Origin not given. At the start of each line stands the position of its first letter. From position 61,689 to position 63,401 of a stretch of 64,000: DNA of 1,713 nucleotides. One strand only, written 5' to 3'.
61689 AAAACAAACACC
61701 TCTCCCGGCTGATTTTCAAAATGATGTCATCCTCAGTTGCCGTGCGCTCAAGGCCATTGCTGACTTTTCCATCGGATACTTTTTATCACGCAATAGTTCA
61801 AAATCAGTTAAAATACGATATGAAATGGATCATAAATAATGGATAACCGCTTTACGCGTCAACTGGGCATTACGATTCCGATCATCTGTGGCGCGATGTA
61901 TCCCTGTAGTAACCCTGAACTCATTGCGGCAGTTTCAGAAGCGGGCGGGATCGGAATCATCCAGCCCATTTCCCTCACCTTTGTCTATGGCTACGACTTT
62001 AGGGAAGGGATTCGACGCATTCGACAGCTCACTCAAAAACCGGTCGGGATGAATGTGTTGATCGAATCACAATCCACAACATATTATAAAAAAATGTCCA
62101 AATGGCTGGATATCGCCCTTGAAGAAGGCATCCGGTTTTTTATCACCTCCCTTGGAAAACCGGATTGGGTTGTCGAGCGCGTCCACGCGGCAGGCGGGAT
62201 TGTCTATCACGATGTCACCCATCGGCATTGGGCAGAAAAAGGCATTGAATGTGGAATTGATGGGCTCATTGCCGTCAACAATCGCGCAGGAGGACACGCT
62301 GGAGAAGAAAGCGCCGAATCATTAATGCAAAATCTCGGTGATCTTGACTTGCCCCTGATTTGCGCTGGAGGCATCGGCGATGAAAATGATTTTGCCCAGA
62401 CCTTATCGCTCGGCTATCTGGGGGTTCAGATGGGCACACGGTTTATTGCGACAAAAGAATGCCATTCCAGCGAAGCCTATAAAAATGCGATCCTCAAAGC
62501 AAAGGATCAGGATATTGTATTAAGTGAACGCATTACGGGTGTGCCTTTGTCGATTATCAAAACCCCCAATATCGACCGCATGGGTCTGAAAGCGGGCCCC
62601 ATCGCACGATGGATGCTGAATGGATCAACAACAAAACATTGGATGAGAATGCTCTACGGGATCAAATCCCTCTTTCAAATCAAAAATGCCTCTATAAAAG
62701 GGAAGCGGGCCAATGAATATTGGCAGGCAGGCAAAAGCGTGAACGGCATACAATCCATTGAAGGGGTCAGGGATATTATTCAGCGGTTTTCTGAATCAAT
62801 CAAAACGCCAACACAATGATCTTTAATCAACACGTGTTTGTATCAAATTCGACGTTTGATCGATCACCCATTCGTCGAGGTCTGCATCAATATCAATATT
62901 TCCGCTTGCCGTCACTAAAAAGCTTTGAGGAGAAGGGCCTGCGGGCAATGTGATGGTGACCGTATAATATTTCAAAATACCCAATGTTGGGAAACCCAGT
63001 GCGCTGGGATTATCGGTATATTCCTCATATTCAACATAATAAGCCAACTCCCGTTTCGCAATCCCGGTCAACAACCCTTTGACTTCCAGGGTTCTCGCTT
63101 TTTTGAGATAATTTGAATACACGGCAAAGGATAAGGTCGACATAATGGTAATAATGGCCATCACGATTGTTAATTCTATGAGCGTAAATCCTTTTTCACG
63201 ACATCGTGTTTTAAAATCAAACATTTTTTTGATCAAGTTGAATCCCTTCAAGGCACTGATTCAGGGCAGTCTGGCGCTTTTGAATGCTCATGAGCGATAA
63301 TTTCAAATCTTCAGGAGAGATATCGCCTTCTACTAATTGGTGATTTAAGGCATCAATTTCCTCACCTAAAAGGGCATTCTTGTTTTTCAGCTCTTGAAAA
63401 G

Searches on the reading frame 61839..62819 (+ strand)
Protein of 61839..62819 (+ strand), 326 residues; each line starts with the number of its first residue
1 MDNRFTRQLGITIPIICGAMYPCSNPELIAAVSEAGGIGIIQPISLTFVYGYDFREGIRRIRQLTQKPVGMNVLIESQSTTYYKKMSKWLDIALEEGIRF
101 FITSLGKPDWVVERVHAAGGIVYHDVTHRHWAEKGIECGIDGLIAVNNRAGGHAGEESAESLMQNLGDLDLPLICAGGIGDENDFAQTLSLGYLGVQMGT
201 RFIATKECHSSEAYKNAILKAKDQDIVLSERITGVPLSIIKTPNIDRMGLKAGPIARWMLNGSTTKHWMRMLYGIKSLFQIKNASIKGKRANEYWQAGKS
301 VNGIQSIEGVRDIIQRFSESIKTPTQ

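Call 28: search_protein_families(library=pfam, proteins=[window:61839-62819:+], max_evalue=0.001)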
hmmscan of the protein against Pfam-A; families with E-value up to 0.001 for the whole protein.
window:61839-62819:+ (326 aa): 2 families
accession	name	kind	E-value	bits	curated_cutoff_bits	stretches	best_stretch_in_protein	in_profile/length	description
PF03060.21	NMO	-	2.1e-39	136.2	28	1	7-316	6-327/331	Nitronate monooxygenase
PF00478.31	IMPDH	-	1.3e-06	28.2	25.6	0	3-42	25-64/345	IMP dehydrogenase / GMP reductase domain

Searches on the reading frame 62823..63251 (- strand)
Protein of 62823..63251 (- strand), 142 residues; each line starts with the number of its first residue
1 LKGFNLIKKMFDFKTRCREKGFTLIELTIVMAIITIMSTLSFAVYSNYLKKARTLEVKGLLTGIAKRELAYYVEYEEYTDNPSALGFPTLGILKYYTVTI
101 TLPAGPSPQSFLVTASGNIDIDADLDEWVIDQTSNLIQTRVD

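Call 28: search_protein_families(library=pfam, proteins=[window:62823-63251:-], max_evalue=0.001)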
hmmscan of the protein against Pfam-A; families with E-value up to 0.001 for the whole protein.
window:62823-63251:- (142 aa): 2 families
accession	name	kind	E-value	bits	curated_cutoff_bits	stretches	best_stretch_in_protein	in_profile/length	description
PF07963.17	N_methyl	-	5.9e-08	32.4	21.2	1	18-40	3-25/27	Prokaryotic N-terminal methylation motif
PF16732.10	ComP_DUS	-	2.5e-06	28.7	27.3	1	45-116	3-73/87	Type IV minor pilin ComP, DNA uptake sequence receptor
